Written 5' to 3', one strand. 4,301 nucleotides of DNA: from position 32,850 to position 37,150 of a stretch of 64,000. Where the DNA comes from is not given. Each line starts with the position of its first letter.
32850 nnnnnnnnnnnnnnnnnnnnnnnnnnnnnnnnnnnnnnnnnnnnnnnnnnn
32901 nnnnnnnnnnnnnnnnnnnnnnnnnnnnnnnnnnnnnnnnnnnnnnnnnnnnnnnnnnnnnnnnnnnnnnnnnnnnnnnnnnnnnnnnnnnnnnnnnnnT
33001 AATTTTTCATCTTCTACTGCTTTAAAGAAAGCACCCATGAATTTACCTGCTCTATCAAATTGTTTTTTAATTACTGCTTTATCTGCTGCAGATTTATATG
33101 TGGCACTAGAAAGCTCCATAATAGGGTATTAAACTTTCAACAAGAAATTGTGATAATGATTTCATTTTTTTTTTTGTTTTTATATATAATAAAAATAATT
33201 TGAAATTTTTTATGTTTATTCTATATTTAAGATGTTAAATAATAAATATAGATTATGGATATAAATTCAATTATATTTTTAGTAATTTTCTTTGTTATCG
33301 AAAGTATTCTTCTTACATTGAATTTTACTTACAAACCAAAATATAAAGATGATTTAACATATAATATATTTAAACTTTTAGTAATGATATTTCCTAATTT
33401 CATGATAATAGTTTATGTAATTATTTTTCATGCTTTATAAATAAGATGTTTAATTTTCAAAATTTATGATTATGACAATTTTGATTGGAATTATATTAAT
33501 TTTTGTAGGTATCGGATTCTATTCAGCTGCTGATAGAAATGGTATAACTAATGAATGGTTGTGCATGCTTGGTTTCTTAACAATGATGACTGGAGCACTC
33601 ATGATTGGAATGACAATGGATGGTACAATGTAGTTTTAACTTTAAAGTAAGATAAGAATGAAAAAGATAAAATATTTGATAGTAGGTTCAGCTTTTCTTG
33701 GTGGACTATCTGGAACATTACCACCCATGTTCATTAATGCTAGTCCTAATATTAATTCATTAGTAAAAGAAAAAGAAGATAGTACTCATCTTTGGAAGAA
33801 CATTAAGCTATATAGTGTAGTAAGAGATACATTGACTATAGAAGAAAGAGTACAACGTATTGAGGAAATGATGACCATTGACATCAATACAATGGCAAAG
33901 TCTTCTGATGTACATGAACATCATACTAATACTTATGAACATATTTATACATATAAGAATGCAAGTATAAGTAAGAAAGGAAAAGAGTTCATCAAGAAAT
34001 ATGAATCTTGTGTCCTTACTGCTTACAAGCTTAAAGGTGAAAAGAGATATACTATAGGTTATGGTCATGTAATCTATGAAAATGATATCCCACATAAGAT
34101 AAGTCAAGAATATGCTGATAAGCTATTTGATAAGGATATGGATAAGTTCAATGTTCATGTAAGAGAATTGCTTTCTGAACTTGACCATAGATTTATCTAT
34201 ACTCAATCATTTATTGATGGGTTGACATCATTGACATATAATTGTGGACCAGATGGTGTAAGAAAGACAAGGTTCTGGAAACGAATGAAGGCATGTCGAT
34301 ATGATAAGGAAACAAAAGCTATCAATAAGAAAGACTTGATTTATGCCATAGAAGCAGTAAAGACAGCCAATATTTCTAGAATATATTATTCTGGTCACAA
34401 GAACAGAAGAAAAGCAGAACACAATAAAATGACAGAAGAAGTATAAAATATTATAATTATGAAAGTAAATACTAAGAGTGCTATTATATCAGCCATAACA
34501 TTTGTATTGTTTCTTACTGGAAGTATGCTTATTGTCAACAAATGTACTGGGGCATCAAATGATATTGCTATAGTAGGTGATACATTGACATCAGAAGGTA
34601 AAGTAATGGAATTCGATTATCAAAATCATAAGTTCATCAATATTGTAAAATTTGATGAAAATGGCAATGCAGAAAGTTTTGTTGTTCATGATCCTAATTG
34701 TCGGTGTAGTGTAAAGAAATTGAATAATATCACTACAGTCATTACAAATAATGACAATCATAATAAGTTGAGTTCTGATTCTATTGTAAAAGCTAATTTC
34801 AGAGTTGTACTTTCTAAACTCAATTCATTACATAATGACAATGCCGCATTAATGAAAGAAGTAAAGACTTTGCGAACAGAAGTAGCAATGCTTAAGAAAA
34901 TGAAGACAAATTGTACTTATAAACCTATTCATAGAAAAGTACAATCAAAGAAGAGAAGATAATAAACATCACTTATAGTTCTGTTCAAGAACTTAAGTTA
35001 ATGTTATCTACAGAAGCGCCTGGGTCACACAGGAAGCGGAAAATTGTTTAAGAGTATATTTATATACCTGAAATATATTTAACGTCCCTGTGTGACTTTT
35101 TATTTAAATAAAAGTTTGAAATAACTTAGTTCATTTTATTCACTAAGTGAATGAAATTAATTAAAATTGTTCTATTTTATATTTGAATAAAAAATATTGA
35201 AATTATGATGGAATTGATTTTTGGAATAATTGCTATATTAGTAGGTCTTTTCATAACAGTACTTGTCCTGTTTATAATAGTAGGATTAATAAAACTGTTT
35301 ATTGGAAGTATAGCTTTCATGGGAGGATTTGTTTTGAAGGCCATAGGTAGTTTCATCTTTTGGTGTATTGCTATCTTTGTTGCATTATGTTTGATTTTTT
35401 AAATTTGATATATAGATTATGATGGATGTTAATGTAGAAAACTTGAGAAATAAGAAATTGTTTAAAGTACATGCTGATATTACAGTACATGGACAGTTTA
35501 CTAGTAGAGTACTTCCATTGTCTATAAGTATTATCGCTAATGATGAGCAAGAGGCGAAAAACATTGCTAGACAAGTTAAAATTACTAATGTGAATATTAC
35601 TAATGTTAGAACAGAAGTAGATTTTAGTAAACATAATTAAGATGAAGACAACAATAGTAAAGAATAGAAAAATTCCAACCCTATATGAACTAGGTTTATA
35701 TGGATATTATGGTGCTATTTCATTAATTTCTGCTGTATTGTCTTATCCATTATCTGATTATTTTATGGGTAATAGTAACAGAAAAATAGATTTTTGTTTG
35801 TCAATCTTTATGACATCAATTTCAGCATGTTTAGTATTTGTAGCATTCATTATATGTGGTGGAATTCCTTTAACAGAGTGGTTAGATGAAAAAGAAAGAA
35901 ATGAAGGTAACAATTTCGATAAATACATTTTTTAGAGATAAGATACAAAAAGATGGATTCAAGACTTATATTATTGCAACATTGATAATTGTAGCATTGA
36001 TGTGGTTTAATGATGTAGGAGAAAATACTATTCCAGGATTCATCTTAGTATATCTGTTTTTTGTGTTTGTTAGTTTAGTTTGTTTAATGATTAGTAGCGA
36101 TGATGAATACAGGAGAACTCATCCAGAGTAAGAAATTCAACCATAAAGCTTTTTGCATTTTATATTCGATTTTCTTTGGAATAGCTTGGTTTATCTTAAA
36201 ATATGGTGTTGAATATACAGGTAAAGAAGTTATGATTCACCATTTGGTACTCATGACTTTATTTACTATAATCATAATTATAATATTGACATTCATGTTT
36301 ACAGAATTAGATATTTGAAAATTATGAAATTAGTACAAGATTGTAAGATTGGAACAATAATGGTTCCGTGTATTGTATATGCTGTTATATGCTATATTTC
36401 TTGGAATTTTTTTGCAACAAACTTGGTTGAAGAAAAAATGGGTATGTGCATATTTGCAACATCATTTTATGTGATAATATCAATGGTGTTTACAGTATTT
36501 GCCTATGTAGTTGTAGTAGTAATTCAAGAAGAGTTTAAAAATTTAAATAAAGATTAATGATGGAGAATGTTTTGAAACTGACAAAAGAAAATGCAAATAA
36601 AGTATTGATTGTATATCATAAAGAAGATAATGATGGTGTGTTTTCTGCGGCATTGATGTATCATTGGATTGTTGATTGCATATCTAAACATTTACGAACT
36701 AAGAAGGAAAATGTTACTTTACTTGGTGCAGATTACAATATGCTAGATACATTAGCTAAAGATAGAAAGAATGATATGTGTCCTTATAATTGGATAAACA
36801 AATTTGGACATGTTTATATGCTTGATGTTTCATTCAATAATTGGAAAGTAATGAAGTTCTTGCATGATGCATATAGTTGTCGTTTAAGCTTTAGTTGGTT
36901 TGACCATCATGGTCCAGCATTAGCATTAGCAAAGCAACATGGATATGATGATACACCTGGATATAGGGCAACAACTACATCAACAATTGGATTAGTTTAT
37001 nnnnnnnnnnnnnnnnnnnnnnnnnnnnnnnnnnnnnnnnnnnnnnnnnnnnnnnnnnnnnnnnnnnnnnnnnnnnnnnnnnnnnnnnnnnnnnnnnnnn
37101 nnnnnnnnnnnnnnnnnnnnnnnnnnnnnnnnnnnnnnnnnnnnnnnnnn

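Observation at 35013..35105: Family of four ~90-nt GC-rich structured elements scattered in both orientations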

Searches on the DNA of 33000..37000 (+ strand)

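Call 13: search_dna_similar(query=window:33000-37000:+, collection=phages, mode=near, max_rows=25)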
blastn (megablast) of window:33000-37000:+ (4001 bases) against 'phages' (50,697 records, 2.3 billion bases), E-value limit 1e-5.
No match.

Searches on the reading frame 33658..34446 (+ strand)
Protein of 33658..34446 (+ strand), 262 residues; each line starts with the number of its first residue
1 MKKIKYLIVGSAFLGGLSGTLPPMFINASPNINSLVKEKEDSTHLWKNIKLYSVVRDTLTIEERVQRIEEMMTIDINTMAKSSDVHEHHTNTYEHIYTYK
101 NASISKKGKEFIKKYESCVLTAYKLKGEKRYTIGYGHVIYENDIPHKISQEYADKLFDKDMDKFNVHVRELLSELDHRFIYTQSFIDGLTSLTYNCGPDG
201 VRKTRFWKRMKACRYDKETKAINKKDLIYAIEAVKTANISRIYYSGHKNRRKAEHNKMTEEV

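Call 22: search_protein_families(library=phrogs, proteins=[window:33658-34446:+], max_evalue=0.00001)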
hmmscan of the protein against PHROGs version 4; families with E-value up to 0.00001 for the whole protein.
window:33658-34446:+ (262 aa): 1 family
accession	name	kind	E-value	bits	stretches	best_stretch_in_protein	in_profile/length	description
phrog_7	-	lysis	6.4e-24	85.1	1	92-256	534-693/873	endolysin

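Call 86: search_dna_similar(query=window:33658-34446:+, collection=phages, mode=protein, max_rows=8, max_evalue=1e-10)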
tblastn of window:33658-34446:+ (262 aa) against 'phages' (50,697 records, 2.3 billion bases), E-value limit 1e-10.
Records with a match: 1; places in all: 1; records where one place covers at least 80% of the query: 0.
Best place of each record, by identity: <60% 1.
By first word of the organism name: uncultured 1.
By host as written in the record: - 1.
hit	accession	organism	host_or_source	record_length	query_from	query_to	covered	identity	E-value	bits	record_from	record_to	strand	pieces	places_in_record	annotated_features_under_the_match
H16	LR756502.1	uncultured phage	metagenomic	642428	103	254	58%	33.3%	5e-12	71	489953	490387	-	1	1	record has no annotation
